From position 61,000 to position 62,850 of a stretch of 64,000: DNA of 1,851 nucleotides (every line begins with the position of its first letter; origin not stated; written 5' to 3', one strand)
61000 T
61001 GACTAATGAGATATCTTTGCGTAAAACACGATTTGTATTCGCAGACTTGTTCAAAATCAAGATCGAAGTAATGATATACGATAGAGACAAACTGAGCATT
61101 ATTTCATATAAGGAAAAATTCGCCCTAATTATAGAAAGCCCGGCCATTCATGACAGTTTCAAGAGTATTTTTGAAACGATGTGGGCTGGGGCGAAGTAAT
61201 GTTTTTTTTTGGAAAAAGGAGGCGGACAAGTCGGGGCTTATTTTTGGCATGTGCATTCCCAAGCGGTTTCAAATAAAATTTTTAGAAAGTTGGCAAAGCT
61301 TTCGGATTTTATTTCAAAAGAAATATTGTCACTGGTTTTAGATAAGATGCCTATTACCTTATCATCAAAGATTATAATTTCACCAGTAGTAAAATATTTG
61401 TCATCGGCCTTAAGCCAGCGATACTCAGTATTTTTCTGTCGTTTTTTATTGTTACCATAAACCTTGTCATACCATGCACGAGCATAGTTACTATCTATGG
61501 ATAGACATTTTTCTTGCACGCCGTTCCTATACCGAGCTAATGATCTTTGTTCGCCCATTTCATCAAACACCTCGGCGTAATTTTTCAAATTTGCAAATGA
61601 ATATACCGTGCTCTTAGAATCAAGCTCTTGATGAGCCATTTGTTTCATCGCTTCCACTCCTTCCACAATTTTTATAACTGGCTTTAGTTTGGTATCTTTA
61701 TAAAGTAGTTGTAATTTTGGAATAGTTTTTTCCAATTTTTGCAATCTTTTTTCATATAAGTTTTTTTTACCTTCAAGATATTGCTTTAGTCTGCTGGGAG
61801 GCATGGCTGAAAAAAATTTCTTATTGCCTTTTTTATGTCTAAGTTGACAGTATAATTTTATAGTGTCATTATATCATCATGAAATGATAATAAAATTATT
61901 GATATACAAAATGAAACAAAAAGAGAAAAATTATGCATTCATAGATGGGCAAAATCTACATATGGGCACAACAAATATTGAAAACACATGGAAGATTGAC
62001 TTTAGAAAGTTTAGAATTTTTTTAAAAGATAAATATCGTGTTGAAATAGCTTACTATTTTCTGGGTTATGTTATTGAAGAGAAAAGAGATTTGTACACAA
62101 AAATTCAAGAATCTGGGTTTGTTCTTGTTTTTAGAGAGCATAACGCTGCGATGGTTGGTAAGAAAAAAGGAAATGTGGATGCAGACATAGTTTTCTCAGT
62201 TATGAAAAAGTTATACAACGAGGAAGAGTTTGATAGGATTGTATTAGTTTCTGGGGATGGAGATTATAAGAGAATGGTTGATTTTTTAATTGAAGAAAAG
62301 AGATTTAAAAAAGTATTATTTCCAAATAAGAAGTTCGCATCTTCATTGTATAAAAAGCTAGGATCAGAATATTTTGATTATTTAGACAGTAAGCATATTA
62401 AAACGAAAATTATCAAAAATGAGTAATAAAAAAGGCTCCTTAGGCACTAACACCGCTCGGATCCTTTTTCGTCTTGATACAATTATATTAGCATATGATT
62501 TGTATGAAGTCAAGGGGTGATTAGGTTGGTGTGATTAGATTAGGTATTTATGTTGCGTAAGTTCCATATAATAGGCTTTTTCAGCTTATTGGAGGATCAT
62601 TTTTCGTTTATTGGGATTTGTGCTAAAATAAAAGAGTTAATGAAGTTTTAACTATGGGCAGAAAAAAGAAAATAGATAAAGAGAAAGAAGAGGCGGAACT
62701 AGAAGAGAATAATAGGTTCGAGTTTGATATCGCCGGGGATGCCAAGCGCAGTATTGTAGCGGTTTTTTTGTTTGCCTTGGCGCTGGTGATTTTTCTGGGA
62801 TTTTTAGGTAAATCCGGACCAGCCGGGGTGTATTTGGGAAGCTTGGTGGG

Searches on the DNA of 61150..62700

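Call 50: search_rna_families(source=window, start=61150, end=62700, threshold=evalue, max_evalue=1)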
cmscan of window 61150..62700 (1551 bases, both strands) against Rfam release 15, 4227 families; matches with E-value up to 1: 1.
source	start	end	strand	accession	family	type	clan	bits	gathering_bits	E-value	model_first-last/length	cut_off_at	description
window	62194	62257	+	RF00212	SNORD38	Gene; snRNA; snoRNA; CD-box;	CL00051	19.8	44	0.9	1-70/70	no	Small nucleolar RNA SNORD38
